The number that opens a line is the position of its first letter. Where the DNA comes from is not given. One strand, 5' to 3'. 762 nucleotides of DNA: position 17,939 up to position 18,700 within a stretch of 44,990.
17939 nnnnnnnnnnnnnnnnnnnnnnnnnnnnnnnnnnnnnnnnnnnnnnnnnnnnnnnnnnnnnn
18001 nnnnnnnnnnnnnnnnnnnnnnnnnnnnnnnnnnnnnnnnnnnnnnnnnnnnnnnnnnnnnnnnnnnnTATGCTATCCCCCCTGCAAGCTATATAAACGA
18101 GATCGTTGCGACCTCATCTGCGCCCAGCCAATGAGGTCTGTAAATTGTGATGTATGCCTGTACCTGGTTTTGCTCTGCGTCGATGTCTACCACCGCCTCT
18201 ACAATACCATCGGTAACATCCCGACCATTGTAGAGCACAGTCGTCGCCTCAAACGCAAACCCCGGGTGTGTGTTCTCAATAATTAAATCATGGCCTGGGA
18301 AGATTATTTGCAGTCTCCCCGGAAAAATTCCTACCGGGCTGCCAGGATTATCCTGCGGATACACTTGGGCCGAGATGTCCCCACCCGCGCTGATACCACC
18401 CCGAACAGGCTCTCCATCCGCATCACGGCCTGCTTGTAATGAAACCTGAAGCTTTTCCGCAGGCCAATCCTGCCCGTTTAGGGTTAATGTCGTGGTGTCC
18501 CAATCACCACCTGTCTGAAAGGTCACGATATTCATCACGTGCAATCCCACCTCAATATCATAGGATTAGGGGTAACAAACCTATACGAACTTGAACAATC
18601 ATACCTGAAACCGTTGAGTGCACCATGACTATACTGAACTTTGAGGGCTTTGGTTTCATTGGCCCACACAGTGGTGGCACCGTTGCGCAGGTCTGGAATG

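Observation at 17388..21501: Co-oriented cluster of secreted low-complexity proteins sharing a Tyr-rich '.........' segment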

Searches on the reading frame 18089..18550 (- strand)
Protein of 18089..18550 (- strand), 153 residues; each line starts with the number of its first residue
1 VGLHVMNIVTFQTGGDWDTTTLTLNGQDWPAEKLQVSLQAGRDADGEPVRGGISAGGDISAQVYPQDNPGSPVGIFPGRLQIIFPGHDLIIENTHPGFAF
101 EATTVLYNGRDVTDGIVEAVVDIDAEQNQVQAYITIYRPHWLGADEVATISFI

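Call 3: search_protein_families(library=pfam, proteins=[window:18089-18550:-], max_evalue=1)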
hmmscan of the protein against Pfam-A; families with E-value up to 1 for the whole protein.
window:18089-18550:- (153 aa): 0 families

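Call 4: search_protein_families(library=ncbifam, proteins=[window:18089-18550:-], max_evalue=1)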
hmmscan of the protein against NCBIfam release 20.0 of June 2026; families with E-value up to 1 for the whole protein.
window:18089-18550:- (153 aa): 0 families

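Call 51: find_homologous_proteins(query=window:18092-18535:-)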
Query window:18092-18535:- (148 aa): 61 proteins with E <= 0.001 among 74 candidates.
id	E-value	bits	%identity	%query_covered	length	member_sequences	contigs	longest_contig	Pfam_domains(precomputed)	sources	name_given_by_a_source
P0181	3.4e-94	331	99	100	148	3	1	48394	-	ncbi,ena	-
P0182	1.1e-79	284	84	100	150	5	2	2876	-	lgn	-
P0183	5.4e-55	203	62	100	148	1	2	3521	-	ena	-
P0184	6.2e-55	203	65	100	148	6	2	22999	-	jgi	jgi:hypothetical protein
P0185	5.5e-54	200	59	100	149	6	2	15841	-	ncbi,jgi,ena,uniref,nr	ncbi:MAG TPA: hypothetical protein VKV18_02675 [Chthonomonas sp.]|uniref:hypothetical protein n=1 Ta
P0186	5.6e-54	200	61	100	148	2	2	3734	-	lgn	-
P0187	5.9e-54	200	61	100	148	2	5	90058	-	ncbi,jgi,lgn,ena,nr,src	ncbi:MAG TPA: hypothetical protein VFB38_25885 [Chthonomonadaceae bacterium]|nr:hypothetical protein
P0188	2.2e-53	198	61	100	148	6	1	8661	-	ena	-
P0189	2.6e-53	198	61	100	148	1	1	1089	-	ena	-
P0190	2.6e-53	198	59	100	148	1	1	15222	-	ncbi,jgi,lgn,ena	jgi:hypothetical protein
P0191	5.8e-53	197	61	100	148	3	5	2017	-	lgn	-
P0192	7.6e-53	197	61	100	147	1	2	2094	-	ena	-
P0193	1.0e-52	196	62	100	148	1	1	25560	-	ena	-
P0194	1.5e-52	196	61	100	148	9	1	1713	-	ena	-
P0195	1.6e-52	195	61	100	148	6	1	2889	-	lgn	-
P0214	2.9e-50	188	58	100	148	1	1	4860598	-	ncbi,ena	-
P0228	2.4e-46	175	57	100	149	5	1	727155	-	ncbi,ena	-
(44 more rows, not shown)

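Call 52: find_encoding_contigs(protein=P0214, flank=8000, max_places=1)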
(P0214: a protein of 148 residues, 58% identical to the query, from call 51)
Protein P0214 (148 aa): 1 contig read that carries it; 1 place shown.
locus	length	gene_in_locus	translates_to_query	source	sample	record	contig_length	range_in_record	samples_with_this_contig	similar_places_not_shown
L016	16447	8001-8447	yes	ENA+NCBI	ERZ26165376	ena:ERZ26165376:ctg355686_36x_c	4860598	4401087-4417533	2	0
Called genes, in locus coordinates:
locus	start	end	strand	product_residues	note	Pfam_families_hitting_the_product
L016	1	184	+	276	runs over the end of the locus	PF05721:PhyH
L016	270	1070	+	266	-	PF05721:PhyH (faint)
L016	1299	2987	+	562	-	PF00920:ILVD_EDD_N, PF24877:ILV_EDD_C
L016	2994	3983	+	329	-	PF00248:Aldo_ket_red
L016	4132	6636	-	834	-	PF04185:Phosphoesterase (faint)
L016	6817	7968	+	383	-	-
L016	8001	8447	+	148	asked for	-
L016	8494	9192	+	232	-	-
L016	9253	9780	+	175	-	-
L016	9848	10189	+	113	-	-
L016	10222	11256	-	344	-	PF02746:MR_MLE_N (weak), PF13378:MR_MLE_C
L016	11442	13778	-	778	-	PF01751:Toprim, PF01131:Topoisom_bac, PF01396:Zn_ribbon_Top1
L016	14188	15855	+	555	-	PF00890:FAD_binding_2 (weak), PF01134:GIDA, PF07992:Pyr_redox_2, PF12831:FAD_oxidored (weak), PF13738:Pyr_redox_3, PF01593:Amino_oxidase (weak), PF00070:Pyr_redox, PF02852:Pyr_redox_dim, +5 more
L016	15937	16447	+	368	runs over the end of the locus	PF02608:Bmp, PF13407:Peripla_BP_4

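Call 53: find_encoding_contigs(protein=P0228, flank=8000, max_places=1)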
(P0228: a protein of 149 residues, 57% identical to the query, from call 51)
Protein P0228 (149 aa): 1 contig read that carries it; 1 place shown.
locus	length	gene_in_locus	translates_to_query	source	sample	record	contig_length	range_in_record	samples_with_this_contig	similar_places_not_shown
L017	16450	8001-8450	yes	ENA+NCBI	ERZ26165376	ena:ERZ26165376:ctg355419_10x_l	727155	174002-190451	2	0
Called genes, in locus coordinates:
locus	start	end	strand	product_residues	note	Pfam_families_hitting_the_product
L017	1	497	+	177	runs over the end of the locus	PF03692:CxxCxxCC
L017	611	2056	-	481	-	PF03796:DnaB_C (faint), PF05625:PAXNEB (faint), PF06745:ATPase, PF13191:AAA_16 (faint), PF13481:AAA_25 (weak), PF06745:ATPase, PF23442:DUF7125 (weak)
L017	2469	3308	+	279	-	PF05721:PhyH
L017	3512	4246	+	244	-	PF22624:AASDHPPT_N, PF01648:ACPS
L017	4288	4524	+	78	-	PF12669:FeoB_associated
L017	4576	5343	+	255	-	PF01510:Amidase_2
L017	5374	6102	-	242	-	PF01507:PAPS_reduct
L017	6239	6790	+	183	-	PF01583:APS_kinase, PF08433:KTI12 (weak), PF13671:AAA_33 (weak)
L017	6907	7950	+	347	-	-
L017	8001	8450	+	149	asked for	-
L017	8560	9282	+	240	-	-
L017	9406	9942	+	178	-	-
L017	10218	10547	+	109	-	-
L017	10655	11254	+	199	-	PF07238:PilZ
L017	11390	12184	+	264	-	PF00701:DHDPS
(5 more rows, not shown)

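Call 54: find_encoding_contigs(protein=P0187, flank=8000, max_places=1)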
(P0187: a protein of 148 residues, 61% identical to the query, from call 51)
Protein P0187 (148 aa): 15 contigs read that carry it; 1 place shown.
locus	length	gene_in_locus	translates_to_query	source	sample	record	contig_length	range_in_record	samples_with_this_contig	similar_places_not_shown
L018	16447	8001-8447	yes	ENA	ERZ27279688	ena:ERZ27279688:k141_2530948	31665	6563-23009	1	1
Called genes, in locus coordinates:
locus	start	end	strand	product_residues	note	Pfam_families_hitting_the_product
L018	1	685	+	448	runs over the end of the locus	PF07394:DUF1501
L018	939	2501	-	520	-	-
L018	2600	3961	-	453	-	PF07690:MFS_1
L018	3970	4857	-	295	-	PF12679:ABC2_membrane_2, PF10920:DUF2705 (faint)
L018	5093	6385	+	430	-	-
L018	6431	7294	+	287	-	PF11832:DUF3352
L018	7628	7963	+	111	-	-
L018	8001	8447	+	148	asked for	-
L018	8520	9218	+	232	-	-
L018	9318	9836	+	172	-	-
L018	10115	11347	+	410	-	PF01435:Peptidase_M48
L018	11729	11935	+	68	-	PF01197:Ribosomal_L31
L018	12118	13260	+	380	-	PF07136:DUF1385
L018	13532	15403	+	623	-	PF26549:Tricorn_N (weak), PF01738:DLH, PF02129:Peptidase_S15 (weak), PF20434:BD-FAE, PF00561:Abhydrolase_1 (faint), PF12697:Abhydrolase_6, PF00326:Peptidase_S9, PF07859:Abhydrolase_3 (weak), +1 more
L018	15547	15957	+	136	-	PF07661:MORN_2 (faint)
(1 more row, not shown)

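Call 65: search_solved_structures(query=A4, max_evalue=10)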
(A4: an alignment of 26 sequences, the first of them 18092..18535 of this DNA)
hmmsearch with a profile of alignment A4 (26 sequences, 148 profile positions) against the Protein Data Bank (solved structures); distinct sequences matched with E-value up to 10: 0.

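Call 66: search_protein_families(library=phrogs, proteins=[window:18092-18535:-], max_evalue=0.1)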
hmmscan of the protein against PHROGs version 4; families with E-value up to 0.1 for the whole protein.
window:18092-18535:- (148 aa): 0 families

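Call 67: search_protein_families(library=padloc, proteins=[window:18092-18535:-], max_evalue=0.1)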
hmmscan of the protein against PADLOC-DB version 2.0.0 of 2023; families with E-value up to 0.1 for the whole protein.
window:18092-18535:- (148 aa): 0 families
